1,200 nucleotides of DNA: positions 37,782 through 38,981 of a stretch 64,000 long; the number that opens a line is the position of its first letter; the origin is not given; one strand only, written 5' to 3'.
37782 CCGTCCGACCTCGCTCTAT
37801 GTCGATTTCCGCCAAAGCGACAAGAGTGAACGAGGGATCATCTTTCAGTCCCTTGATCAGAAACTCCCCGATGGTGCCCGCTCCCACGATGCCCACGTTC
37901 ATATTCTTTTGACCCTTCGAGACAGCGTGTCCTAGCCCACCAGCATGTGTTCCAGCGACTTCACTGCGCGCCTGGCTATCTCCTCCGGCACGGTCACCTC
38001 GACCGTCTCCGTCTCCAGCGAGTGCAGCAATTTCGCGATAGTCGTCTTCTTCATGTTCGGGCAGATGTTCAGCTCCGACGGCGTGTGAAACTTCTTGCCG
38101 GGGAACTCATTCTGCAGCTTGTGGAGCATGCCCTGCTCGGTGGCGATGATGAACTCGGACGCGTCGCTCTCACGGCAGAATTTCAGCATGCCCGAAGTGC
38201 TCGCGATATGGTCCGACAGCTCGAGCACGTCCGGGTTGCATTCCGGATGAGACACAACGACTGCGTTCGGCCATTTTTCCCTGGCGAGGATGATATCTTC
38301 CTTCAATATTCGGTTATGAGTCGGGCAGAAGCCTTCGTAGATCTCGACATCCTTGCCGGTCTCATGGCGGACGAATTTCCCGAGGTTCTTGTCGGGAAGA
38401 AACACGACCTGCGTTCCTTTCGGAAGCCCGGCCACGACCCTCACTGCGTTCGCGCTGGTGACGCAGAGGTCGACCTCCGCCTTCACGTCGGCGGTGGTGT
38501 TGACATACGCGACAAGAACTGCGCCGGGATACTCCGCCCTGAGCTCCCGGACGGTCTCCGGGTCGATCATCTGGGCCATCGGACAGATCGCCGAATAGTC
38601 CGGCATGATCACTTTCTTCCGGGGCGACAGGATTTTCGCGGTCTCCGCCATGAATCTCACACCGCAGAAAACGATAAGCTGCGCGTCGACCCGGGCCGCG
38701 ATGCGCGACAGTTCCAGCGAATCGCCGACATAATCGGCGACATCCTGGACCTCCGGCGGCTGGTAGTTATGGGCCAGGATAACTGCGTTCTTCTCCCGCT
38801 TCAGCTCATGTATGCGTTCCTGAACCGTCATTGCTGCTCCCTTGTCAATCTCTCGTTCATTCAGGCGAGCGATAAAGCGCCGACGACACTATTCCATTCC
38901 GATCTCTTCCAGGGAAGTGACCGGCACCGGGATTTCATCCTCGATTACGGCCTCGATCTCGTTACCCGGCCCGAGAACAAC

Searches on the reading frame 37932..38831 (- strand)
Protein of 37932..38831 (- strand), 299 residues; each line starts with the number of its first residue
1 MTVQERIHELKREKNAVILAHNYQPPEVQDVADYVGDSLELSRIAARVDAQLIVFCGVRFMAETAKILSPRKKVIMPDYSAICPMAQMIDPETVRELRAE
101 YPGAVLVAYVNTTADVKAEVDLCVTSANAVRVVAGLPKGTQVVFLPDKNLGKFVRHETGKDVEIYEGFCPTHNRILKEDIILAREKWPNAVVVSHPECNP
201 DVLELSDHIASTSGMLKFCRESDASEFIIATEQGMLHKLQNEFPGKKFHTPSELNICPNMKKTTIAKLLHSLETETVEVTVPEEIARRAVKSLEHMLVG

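Call 19: search_protein_families(library=pfam, proteins=[window:37932-38831:-], max_evalue=0.001)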
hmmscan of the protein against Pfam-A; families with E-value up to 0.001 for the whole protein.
window:37932-38831:- (299 aa): 1 family
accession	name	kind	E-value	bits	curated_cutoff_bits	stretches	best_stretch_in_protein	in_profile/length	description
PF02445.21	NadA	-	4.1e-119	397.5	27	1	5-297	1-294/295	Quinolinate synthetase A protein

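Call 34: find_homologous_proteins(query=window:37932-38831:-, max_evalue=1e-40)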
Query window:37932-38831:- (299 aa): 7990 proteins with E <= 1e-40 among 8000 candidates; the best 120 are listed.
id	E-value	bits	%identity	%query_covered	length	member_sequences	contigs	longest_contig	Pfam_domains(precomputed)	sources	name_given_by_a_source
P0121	1.5e-195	666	100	100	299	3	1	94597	PF02445.22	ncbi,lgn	-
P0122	8.4e-166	568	84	100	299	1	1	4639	PF02445.22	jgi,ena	-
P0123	1.3e-165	567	84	100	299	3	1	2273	PF02445.22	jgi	jgi:quinolinate synthase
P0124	1.7e-164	564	83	100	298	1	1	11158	PF02445.22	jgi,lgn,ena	-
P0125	5.3e-159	546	82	100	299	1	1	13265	PF02445.22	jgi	jgi:quinolinate synthase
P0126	6.3e-159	546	81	100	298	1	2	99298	PF02445.22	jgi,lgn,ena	-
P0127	3.7e-158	543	82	100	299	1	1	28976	PF02445.22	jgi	-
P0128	1.4e-157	541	81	100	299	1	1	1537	PF02445.22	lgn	-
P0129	1.4e-157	541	78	100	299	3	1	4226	PF02445.22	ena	-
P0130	5.2e-157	539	80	100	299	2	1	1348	PF02445.22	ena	-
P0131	1.9e-156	537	80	100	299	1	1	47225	PF02445.22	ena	-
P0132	3.3e-156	537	78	100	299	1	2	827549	PF02445.22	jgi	-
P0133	6.8e-156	536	80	100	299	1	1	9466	PF02445.22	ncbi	-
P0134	1.4e-153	528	78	100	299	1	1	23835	PF02445.22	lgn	-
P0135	7.3e-153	526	78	100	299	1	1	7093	PF02445.22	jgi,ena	-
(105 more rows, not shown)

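Call 35: find_encoding_contigs(protein=P0121, flank=1000, max_places=3)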
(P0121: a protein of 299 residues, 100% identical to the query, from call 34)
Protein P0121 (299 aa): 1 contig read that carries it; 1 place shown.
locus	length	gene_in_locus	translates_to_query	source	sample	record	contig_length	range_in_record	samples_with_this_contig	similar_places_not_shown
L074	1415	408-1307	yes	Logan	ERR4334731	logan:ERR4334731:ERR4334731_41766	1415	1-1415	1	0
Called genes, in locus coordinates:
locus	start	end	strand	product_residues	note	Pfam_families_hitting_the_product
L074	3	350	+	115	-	?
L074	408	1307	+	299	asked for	PF02445:NadA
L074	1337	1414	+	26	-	?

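Call 36: list_cluster_members(proteins=[P0121, P0005, P0016, P0012])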
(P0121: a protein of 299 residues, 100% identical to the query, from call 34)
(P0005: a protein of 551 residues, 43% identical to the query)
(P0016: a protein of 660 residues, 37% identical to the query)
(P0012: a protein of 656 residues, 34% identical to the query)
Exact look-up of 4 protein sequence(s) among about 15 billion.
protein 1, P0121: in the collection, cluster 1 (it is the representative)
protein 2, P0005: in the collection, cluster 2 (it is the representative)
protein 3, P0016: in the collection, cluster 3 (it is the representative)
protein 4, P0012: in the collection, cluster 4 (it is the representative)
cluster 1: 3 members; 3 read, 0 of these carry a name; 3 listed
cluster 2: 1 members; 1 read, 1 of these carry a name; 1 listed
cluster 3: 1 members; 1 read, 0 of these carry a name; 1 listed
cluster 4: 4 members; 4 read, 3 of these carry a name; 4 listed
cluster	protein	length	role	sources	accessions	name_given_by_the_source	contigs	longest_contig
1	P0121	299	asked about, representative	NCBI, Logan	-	-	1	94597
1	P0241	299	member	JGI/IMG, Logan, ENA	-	-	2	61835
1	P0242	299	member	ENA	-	-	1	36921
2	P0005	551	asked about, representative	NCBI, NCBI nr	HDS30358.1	MAG TPA: hypothetical protein ENN67_04860, partial [Firmicutes bacterium] | hypothetical protein [Bacillota bacterium]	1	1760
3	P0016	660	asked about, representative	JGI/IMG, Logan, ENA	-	-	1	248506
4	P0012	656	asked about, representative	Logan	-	-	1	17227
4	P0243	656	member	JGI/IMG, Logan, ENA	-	TolB protein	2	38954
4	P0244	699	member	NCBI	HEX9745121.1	MAG TPA: hypothetical protein VGB30_06805 [bacterium]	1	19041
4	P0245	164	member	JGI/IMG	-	Tol biopolymer transport system component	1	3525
